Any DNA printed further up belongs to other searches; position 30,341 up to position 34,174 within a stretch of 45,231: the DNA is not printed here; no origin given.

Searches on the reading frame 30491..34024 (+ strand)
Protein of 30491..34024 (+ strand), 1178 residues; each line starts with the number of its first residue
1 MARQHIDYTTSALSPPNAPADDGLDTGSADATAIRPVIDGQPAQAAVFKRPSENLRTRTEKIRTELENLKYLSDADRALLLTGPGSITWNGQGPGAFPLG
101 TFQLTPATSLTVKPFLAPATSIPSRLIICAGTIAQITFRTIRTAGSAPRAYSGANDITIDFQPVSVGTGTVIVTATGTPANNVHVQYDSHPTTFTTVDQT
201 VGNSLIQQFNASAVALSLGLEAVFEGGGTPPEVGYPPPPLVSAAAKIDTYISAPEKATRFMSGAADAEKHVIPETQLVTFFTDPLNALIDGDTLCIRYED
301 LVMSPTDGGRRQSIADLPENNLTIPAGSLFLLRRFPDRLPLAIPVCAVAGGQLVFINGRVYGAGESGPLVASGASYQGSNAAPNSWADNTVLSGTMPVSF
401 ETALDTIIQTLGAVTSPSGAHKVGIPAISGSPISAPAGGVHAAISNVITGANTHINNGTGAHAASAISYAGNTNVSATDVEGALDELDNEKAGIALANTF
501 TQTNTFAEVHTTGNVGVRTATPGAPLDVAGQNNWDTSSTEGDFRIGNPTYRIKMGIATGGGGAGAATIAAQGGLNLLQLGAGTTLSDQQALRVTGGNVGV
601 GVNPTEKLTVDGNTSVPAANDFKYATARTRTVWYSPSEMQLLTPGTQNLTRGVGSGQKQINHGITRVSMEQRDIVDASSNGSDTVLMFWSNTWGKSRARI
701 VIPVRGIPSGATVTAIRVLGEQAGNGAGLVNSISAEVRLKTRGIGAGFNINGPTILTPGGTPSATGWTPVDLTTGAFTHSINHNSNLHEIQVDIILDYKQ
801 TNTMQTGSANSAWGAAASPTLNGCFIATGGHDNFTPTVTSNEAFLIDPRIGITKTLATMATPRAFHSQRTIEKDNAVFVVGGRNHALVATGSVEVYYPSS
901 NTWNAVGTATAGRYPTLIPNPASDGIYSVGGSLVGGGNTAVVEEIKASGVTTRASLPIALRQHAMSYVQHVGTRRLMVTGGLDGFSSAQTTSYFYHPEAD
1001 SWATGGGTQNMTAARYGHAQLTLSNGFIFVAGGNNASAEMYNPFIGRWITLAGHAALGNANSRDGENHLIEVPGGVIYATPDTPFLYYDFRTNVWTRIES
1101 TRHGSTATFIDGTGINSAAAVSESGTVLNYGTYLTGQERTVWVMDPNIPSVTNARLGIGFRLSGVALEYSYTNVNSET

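Call 7: search_protein_families(library=pfam, proteins=[window:30491-34024:+], max_evalue=0.01)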
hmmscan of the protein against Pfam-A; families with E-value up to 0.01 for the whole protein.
window:30491-34024:+ (1178 aa): 9 families
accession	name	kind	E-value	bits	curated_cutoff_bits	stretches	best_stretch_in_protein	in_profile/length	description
PF01344.31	Kelch_1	-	4.4e-12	45.7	20.1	1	874-906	11-42/46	Kelch motif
PF13964.12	Kelch_6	-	6.5e-08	32.7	25.3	0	873-912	10-49/50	Kelch motif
PF24681.1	Kelch_KLHDC2_KLHL20_DRC7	-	2e-07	30.9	50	1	955-1035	99-174/221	KLHDC2/KLHL20/DRC7 Kelch-repeats domain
PF24981.1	Beta-prop_ATRN-LZTR1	-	2.5e-07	30.7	50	1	872-1037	47-223/289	Attractin/LZTR1 beta-propeller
PF25210.1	Kelch_FKB95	-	0.00036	20.7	70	0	838-908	55-125/268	FKB95, Kelch-repeats domain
PF13415.12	Kelch_3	-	0.00059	20.4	22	0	875-914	2-41/48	Galactose oxidase, central domain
PF07250.17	Glyoxal_oxid_N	-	0.002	17.8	37.5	0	788-886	47-139/243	Glyoxal oxidase N-terminus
PF13418.12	Kelch_4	-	0.0025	18.2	21.6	0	862-908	1-46/49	Galactose oxidase, central domain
PF07646.21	Kelch_2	-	0.0039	17.5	21.3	0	975-1004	13-43/48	Kelch motif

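Call 8: search_protein_families(library=phrogs, proteins=[window:30491-34024:+], max_evalue=0.01)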
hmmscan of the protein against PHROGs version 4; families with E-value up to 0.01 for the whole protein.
window:30491-34024:+ (1178 aa): 1 family
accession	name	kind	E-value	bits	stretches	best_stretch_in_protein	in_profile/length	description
phrog_12615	-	unknown function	3.6e-08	33.9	1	978-1106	99-224/290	-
